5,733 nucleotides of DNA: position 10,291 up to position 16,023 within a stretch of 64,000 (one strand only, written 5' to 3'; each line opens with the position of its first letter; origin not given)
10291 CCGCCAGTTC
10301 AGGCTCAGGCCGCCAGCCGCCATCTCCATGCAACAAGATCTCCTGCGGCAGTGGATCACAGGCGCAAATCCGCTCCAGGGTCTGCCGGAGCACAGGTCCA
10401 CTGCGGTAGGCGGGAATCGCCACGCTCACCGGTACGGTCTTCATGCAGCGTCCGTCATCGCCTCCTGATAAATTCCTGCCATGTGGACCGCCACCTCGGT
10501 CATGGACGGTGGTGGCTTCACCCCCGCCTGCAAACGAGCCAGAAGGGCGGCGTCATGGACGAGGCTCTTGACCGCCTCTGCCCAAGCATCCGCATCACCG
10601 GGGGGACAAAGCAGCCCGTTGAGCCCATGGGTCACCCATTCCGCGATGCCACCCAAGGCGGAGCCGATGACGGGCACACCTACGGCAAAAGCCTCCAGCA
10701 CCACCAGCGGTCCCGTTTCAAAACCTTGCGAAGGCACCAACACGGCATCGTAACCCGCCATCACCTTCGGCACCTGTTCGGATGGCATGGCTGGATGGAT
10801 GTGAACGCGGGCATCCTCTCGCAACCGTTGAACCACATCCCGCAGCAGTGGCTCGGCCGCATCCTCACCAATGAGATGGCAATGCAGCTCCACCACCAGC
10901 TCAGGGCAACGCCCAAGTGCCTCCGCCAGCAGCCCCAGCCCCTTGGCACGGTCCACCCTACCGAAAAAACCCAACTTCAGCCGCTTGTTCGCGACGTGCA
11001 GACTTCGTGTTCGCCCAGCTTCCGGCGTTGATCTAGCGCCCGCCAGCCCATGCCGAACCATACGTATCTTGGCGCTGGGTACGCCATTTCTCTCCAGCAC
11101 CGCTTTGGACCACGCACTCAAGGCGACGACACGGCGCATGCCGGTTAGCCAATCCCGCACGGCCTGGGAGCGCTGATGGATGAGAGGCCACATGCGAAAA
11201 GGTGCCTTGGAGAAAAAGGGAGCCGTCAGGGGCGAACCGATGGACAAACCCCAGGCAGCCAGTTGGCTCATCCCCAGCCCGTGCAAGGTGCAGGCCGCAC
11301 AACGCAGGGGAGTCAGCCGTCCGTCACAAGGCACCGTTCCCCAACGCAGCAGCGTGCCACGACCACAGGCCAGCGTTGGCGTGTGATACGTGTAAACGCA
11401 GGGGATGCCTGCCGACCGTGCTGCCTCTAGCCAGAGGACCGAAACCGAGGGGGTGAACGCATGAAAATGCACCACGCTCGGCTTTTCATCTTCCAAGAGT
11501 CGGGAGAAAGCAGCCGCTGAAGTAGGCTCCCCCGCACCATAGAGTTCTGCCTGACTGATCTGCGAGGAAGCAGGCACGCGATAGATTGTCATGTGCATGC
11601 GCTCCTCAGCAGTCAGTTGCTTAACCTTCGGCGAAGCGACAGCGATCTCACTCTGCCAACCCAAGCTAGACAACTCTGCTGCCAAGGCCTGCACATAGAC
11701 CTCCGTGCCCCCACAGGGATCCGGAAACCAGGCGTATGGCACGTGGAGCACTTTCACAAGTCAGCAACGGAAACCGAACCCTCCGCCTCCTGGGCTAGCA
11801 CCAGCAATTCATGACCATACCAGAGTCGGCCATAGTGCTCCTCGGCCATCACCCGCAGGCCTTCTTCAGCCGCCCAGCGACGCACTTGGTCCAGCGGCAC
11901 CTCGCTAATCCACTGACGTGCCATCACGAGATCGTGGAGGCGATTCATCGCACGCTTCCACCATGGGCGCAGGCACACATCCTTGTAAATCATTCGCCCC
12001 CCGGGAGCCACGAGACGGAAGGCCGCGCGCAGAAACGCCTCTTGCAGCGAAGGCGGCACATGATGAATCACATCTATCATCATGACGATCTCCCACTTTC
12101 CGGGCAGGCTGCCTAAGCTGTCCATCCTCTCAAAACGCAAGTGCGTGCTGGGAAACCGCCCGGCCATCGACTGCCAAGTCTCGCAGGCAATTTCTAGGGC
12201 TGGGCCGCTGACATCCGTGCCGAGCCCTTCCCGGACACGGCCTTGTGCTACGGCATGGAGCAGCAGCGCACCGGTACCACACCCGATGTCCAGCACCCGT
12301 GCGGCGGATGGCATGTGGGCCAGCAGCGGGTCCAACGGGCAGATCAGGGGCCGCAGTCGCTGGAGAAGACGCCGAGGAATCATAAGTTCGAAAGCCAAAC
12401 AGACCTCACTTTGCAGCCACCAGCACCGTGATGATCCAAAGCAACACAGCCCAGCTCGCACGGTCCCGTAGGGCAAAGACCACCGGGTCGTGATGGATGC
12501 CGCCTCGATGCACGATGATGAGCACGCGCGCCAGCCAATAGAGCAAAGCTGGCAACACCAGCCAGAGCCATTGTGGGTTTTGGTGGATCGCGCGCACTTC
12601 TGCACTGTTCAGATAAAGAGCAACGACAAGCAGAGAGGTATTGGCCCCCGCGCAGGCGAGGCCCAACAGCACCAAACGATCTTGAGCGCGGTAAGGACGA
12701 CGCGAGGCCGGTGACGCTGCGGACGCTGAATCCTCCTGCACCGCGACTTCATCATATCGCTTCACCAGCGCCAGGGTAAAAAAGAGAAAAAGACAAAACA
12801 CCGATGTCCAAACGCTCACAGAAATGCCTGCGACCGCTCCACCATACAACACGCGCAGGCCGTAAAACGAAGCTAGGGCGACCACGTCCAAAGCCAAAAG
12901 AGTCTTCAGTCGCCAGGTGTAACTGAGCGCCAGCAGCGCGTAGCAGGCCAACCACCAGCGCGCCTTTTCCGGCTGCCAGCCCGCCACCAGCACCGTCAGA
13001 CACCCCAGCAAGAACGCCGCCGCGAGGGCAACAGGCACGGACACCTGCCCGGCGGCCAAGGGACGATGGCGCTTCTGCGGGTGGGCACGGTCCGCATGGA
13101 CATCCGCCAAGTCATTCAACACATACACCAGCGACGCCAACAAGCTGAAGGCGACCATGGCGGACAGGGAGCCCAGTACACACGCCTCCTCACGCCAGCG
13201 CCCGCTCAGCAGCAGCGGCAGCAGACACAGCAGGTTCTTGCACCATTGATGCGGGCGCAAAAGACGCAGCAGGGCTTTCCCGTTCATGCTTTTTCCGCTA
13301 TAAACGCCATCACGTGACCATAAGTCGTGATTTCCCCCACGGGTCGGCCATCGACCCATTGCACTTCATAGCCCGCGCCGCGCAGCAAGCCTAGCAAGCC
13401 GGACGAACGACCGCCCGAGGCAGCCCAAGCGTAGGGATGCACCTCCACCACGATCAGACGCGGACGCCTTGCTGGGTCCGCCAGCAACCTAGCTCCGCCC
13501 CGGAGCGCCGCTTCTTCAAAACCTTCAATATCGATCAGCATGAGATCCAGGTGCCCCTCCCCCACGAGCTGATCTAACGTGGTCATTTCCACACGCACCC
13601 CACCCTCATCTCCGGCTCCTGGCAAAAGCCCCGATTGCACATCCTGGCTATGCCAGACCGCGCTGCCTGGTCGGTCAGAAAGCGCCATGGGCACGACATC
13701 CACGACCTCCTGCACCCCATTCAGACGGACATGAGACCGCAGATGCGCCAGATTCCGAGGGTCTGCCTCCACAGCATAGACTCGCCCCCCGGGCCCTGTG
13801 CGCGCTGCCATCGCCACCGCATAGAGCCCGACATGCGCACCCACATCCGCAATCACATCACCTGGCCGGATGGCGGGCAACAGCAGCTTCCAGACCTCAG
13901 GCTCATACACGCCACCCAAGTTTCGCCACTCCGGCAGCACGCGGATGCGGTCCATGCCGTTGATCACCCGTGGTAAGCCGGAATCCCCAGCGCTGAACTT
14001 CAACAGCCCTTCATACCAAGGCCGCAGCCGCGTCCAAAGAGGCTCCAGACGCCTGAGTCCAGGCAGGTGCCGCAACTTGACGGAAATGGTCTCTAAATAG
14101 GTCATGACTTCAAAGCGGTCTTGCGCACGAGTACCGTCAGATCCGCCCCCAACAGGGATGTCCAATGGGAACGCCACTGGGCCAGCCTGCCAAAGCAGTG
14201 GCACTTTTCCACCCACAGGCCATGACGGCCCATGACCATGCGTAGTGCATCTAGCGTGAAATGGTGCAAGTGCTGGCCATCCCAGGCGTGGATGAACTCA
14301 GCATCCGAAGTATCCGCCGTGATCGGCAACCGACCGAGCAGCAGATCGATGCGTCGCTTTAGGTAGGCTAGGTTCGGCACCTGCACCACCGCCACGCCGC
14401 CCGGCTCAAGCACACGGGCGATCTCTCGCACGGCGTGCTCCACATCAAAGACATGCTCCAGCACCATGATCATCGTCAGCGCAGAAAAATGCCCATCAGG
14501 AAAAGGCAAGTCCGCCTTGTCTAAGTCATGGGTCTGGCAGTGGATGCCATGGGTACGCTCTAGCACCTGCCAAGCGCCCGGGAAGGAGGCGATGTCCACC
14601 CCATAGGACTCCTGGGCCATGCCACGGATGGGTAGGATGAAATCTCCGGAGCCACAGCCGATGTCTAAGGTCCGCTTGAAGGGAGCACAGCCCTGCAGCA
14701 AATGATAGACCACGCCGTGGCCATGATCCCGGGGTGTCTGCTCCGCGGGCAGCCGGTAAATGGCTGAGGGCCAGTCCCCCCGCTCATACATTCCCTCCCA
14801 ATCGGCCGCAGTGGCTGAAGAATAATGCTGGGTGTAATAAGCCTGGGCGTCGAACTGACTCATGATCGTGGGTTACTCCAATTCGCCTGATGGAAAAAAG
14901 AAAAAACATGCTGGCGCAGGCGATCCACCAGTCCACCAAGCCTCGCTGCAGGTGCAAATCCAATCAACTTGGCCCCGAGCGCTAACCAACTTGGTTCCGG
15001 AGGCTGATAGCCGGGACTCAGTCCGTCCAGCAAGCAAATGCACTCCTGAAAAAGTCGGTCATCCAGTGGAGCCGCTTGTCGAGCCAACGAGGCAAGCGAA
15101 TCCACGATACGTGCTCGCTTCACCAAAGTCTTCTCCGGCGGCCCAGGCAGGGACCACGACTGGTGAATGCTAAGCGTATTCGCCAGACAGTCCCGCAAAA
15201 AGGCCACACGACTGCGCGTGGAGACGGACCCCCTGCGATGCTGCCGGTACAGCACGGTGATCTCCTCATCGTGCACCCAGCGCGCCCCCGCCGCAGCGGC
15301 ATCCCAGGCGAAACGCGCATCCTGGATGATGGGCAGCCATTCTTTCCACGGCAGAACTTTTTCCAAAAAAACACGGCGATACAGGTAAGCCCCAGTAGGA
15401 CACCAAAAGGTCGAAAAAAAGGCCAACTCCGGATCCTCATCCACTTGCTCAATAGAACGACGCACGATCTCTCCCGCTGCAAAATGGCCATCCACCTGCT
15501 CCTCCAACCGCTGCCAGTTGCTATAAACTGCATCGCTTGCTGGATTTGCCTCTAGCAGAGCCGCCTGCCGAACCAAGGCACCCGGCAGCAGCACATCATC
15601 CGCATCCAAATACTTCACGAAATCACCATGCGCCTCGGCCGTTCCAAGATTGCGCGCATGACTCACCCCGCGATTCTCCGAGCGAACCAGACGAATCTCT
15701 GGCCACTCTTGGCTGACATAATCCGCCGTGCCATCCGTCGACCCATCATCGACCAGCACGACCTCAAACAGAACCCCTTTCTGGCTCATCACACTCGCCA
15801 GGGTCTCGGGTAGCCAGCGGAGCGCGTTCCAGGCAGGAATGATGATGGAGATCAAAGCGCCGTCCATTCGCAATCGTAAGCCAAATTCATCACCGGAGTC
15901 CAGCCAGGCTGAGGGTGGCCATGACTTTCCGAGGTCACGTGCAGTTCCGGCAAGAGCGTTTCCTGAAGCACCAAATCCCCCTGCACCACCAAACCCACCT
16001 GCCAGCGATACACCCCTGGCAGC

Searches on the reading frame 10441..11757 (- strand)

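Call 80: search_protein_families(library=pfam, proteins=[window:10441-11757:-], max_evalue=0.00001)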
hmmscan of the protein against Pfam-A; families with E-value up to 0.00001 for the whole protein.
window:10441-11757:- (438 aa): 5 families
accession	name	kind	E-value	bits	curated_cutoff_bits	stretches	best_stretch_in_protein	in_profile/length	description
PF00534.26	Glycos_transf_1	-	8.2e-28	97.5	26.4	1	256-409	12-165/172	Glycosyl transferases group 1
PF13692.12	Glyco_trans_1_4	-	1.4e-27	97.1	27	1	261-402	3-142/142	Glycosyl transferases group 1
PF13439.12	Glyco_transf_4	-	3.2e-19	70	28.5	1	16-237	2-165/170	Glycosyltransferase Family 4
PF13579.12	Glyco_trans_4_4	-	1.4e-16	61.7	29.7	1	16-235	1-156/158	Glycosyl transferase 4-like domain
PF20706.3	GT4-conflict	-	6e-07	29.2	26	1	248-402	187-357/385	Family 4 Glycosyltransferase in conflict systems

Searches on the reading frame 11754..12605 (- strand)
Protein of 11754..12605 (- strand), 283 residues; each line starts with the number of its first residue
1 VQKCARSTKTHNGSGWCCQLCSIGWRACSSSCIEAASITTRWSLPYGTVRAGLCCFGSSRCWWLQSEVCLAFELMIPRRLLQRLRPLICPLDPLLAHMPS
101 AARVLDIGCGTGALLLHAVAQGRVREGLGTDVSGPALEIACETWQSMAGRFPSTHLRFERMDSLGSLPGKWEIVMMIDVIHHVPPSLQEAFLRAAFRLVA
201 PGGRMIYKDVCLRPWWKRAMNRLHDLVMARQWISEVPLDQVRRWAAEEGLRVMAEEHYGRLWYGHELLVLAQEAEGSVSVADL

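Call 80: search_protein_families(library=pfam, proteins=[window:11754-12605:-], max_evalue=0.00001)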
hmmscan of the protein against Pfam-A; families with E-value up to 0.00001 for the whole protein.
window:11754-12605:- (283 aa): 5 families
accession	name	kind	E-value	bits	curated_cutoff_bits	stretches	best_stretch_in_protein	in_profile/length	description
PF13489.12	Methyltransf_23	-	1.2e-18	67.8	27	1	91-253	13-162/164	Methyltransferase domain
PF13649.12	Methyltransf_25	-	7e-13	49.5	27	1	104-203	1-97/97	Methyltransferase domain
PF08242.18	Methyltransf_12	-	1.8e-12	48.3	30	1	105-204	1-97/98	Methyltransferase domain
PF08241.18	Methyltransf_11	-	9.8e-09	36.2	21.2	1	105-206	1-94/95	Methyltransferase domain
PF13847.12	Methyltransf_31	-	7.3e-08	32.7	27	1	100-219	3-114/145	Methyltransferase domain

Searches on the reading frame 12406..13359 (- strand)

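Call 80: search_protein_families(library=pfam, proteins=[window:12406-13359:-], max_evalue=0.00001)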
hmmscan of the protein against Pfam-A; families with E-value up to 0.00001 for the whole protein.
window:12406-13359:- (317 aa): 1 family
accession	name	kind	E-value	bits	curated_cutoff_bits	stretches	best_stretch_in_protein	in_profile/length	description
PF01040.23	UbiA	-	2e-20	73.6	34.2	1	65-285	23-234/250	UbiA prenyltransferase family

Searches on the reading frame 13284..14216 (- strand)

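Call 80: search_protein_families(library=pfam, proteins=[window:13284-14216:-], max_evalue=0.00001)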
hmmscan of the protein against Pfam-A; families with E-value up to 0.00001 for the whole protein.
window:13284-14216:- (310 aa): 2 families
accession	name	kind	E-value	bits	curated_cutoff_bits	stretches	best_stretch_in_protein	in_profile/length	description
PF05050.19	Methyltransf_21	-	5.8e-19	69.3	22.7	1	124-284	1-172/173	Methyltransferase FkbM domain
PF02475.24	TRM5-TYW2_MTfase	-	9.9e-08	32.5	28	1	116-177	34-94/164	TRM5/TYW2 methyltransferase domain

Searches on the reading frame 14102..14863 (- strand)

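Call 81: search_protein_families(library=pfam, proteins=[window:14102-14863:-], max_evalue=0.00001)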
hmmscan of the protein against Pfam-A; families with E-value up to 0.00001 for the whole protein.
window:14102-14863:- (253 aa): 7 families
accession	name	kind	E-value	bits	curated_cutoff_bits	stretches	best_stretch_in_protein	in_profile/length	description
PF13489.12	Methyltransf_23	-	2.4e-20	73.3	27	1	59-218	20-161/164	Methyltransferase domain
PF08241.18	Methyltransf_11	-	1e-16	61.8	21.2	1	66-159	1-94/95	Methyltransferase domain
PF13649.12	Methyltransf_25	-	1.6e-13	51.6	27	1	66-156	2-97/97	Methyltransferase domain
PF08242.18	Methyltransf_12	-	1.7e-11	45.1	30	1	66-157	1-97/98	Methyltransferase domain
PF13847.12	Methyltransf_31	-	1.1e-07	32.1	27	1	64-166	6-116/145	Methyltransferase domain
PF07021.18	MetW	-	1.4e-07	31.8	21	1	62-226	14-170/193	Methionine biosynthesis protein MetW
PF01209.24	Ubie_methyltran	-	6.6e-07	29.4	20.1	1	63-160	49-151/233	ubiE/COQ5 methyltransferase family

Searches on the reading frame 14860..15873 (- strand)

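Call 81: search_protein_families(library=pfam, proteins=[window:14860-15873:-], max_evalue=0.00001)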
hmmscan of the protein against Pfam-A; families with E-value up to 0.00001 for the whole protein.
window:14860-15873:- (337 aa): 3 families
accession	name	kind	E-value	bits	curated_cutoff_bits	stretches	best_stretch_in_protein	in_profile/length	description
PF00535.33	Glycos_transf_2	-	7.5e-29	101.2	23.3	1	9-154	1-153/168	Glycosyl transferase family 2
PF13641.12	Glyco_tranf_2_3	-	4.6e-09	37.1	27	1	8-116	3-119/230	Glycosyltransferase like family 2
PF10111.15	Glyco_tranf_2_2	-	2.2e-08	34.3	27.3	1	10-117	2-121/276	Glycosyltransferase like family 2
